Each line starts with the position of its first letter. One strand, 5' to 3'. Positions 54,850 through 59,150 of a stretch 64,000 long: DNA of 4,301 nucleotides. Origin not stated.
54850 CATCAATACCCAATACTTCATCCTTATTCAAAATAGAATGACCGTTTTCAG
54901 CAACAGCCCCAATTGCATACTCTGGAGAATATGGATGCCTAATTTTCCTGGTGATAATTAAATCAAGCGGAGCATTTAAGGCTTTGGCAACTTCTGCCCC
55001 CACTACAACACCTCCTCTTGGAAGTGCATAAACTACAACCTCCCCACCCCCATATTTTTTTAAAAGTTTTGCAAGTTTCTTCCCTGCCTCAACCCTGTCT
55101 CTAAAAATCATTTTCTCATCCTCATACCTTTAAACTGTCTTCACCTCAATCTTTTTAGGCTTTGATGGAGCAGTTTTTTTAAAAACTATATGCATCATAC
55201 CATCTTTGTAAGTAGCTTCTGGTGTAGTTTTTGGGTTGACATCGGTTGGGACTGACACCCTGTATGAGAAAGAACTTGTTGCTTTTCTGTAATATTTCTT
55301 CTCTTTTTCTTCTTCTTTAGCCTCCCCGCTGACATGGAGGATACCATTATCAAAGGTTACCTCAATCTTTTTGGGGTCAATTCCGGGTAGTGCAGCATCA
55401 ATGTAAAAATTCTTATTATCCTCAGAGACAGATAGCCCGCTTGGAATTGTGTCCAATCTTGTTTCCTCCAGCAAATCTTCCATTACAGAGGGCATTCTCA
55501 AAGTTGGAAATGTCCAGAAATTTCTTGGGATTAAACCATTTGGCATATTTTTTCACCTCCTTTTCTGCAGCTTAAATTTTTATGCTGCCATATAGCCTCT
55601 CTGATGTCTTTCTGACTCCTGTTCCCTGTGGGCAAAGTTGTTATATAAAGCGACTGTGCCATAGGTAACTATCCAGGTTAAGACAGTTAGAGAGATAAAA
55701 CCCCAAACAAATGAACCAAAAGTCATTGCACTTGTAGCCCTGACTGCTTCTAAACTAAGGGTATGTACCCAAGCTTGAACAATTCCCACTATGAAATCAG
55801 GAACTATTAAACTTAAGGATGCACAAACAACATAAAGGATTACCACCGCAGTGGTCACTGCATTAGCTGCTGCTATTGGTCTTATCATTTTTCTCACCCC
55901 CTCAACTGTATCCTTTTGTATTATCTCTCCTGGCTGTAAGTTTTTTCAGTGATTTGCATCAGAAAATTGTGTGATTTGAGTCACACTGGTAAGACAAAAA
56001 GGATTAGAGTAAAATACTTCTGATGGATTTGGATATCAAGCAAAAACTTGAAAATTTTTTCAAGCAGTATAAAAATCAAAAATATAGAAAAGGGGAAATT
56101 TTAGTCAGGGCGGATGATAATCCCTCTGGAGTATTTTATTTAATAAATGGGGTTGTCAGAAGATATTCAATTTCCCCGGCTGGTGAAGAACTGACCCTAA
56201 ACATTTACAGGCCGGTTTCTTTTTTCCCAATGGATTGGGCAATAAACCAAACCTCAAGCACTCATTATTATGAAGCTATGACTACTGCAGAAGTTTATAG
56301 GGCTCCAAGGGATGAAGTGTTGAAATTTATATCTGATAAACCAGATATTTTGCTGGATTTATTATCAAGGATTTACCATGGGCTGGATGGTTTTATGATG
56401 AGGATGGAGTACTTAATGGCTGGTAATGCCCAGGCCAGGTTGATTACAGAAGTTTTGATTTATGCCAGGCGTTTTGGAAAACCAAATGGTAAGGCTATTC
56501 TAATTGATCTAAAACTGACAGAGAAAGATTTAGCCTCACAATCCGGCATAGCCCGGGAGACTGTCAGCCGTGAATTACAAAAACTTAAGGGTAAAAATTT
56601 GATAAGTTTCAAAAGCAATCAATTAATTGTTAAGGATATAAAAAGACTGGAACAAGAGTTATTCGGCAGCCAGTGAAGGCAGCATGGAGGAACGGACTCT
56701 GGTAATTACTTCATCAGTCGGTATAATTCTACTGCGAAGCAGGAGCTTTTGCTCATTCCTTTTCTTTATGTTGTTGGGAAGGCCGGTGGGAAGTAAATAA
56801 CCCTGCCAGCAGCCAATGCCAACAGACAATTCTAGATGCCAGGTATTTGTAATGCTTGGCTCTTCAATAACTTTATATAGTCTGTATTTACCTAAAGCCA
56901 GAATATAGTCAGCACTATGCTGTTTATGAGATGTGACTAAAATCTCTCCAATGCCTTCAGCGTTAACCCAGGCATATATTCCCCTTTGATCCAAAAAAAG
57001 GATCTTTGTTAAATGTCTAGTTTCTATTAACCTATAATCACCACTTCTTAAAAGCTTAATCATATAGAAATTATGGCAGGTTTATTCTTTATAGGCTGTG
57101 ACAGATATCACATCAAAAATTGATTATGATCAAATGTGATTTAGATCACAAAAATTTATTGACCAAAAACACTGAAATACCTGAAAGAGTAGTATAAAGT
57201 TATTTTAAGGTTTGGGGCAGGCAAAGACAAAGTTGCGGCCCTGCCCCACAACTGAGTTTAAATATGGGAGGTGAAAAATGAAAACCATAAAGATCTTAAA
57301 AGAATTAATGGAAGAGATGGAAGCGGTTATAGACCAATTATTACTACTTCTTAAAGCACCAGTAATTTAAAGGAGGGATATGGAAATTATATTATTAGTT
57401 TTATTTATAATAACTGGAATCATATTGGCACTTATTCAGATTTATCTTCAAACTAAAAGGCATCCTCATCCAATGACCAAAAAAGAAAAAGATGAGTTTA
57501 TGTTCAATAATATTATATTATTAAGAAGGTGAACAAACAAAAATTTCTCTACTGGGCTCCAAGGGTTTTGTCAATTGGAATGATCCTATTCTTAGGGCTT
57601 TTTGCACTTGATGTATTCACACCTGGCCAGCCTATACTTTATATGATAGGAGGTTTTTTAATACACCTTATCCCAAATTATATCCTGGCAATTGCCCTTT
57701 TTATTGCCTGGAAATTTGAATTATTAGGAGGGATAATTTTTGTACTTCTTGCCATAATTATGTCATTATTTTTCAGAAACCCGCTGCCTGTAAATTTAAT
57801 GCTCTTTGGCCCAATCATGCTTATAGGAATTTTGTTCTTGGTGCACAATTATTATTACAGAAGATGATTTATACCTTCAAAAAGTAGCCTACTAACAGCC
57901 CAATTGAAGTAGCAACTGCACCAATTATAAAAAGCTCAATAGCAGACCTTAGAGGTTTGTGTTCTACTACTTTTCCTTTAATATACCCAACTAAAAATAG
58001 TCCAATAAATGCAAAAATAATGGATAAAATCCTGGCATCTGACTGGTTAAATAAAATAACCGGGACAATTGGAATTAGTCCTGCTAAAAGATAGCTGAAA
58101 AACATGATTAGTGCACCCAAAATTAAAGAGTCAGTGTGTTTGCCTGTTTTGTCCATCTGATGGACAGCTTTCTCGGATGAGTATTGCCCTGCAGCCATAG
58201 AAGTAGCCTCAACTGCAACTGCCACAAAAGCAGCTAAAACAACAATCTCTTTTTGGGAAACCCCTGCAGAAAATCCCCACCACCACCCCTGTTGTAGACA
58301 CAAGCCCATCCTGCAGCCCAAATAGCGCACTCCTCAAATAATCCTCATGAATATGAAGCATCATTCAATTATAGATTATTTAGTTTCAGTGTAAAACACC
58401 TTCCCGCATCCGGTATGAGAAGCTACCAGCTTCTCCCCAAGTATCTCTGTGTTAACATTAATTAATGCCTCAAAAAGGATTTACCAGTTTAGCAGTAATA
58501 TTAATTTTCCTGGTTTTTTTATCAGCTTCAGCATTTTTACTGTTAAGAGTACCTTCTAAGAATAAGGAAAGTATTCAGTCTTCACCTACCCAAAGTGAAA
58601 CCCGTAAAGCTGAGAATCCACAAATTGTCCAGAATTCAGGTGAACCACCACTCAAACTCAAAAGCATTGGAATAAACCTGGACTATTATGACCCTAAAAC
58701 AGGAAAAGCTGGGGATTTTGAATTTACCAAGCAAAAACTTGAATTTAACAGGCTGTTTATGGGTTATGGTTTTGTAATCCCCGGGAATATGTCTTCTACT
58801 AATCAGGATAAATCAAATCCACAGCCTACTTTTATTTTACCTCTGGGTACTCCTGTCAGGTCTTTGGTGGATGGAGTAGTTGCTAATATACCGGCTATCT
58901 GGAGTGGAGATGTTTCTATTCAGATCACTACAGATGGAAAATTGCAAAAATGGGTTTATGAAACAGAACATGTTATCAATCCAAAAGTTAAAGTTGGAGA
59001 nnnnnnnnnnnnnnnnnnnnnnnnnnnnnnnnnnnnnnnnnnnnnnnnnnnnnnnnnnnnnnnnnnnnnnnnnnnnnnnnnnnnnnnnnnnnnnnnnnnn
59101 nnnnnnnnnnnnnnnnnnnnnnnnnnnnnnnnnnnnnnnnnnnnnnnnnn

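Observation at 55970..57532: Three perfect Crp-type sites (TGTGA-N6-TCACA) flanking the crp/fnr gene, and two unannotated strong-RBS micro-ORFs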

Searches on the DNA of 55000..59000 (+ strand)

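Call 8: search_rna_families(source=window, start=55000, end=59000, threshold=evalue, max_evalue=1)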
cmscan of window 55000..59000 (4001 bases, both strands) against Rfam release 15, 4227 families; matches with E-value up to 1: 1.
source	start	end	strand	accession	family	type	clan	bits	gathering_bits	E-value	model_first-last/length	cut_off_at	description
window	58164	58390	+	RF02763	IsrM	Gene; sRNA;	-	14.3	376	0.71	7-285/329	no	IsrM sRNA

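Call 77: search_rna_families(sources=[L021], threshold=evalue, max_evalue=1)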
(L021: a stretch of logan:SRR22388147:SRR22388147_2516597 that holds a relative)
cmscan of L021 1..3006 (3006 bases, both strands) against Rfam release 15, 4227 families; matches with E-value up to 1: 1.
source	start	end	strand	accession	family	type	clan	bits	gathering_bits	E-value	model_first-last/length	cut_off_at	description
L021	122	193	+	RF03345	MIR3444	Gene; miRNA;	-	23.5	80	0.13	1-104/104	no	MIR3444 microRNA precursor family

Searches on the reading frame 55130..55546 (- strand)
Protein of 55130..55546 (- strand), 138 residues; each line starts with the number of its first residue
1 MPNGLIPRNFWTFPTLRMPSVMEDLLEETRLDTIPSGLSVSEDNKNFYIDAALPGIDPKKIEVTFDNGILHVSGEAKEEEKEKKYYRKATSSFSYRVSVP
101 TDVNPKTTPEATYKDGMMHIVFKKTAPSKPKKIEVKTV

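Call 4: search_protein_families(library=pfam, proteins=[window:55130-55546:-], max_evalue=0.01)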
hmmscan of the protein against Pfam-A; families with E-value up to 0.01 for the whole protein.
window:55130-55546:- (138 aa): 2 families
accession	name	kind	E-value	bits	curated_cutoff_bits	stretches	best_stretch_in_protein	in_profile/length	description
PF00011.27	HSP20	-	3.4e-15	56.4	20.8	1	41-135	3-101/102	Hsp20/alpha crystallin family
PF17886.7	ArsA_HSP20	-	0.0033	17.4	22.5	1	45-122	2-63/63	HSP20-like domain found in ArsA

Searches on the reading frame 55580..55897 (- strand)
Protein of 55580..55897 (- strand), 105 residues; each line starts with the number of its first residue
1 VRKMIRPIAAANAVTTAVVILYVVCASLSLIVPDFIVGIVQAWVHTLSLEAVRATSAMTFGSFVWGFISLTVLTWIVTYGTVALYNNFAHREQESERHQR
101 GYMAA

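Call 4: search_protein_families(library=pfam, proteins=[window:55580-55897:-], max_evalue=0.01)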
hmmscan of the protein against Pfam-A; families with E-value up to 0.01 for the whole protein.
window:55580-55897:- (105 aa): 1 family
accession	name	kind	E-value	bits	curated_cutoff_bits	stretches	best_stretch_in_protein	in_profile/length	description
PF18926.5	DUF5676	-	7.7e-13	49.6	27.6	1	8-87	3-81/82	2TM family of unknown function (DUF5676)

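Call 44: search_protein_families(library=ncbifam, proteins=[window:55580-55897:-], max_evalue=0.01)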
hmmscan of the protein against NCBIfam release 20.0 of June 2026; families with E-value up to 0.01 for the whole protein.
window:55580-55897:- (105 aa): 0 families
